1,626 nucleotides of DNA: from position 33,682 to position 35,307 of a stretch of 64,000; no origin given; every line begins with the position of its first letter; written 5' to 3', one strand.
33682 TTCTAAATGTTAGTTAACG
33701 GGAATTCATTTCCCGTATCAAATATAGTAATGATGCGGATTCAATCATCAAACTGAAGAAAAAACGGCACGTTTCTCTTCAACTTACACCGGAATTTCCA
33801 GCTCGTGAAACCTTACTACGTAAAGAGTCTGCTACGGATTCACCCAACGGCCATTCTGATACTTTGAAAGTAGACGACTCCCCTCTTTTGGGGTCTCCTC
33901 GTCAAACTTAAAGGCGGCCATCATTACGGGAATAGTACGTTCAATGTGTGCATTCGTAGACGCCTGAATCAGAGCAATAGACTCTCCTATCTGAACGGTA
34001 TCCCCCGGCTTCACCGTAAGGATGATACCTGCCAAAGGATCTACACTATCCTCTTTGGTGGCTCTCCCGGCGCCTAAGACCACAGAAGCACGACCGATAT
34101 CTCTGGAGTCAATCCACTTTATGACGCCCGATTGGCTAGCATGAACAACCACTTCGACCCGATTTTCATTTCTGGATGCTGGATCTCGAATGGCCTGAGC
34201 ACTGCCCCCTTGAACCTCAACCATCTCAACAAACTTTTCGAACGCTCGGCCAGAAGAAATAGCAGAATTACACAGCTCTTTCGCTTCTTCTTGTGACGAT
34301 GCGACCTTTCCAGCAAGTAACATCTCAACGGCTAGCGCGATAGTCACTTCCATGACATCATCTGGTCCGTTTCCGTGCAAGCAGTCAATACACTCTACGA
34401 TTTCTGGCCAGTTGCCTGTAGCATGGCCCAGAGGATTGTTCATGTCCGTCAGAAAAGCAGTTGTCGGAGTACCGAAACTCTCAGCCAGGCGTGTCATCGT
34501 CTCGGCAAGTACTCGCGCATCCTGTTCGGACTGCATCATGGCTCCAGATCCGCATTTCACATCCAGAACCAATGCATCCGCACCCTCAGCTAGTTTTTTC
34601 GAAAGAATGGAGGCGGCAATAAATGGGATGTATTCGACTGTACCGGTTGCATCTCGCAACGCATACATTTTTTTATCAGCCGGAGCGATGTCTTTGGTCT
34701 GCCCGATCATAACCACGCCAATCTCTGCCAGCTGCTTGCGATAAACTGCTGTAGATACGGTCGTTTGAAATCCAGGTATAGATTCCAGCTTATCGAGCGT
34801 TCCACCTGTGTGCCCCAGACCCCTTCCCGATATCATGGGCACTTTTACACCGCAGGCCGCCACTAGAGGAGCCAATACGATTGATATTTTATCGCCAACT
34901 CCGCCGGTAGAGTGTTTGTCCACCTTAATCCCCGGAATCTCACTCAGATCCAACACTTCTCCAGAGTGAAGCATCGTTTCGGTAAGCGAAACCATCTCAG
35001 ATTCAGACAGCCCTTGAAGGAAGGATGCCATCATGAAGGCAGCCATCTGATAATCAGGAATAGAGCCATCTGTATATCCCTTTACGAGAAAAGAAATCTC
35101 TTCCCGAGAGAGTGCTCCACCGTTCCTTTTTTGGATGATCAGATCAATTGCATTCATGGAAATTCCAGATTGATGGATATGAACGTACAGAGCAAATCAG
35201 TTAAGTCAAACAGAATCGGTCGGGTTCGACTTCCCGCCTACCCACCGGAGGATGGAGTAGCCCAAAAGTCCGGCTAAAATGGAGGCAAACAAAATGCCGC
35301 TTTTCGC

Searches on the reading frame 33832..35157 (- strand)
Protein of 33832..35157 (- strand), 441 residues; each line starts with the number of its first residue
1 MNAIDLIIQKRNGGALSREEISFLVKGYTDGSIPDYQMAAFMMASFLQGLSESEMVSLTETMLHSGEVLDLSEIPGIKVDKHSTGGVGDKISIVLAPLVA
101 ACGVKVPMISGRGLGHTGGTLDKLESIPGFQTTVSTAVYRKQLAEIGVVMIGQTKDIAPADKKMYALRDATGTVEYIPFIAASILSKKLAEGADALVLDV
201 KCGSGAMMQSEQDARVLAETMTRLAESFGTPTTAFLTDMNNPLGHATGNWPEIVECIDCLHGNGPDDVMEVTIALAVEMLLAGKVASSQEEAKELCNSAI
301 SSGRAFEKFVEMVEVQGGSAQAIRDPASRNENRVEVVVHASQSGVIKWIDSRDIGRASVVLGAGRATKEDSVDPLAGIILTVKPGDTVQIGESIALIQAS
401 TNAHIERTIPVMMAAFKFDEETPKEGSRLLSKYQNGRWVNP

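Call 3: search_protein_families(library=pfam, proteins=[window:33832-35157:-], max_evalue=0.1)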
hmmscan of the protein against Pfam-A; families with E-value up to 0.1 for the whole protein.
window:33832-35157:- (441 aa): 5 families
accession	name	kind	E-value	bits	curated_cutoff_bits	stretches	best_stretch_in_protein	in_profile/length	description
PF00591.27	Glycos_transf_3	-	1.5e-40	139.9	27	1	78-305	4-252/253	Glycosyl transferase family, a/b domain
PF02885.22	Glycos_trans_3N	-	3.5e-19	68.8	26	1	5-66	2-63/63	Glycosyl transferase family, helical bundle domain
PF07831.19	PYNP_C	-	7.1e-17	61.3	27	1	346-417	2-73/75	Pyrimidine nucleoside phosphorylase C-terminal domain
PF13375.12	RnfC_N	-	0.015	15.7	25.6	0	331-356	62-87/101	RnfC Barrel sandwich hybrid domain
PF06078.17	DUF937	-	0.066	14.1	25.4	0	385-436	10-61/135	Bacterial protein of unknown function (DUF937)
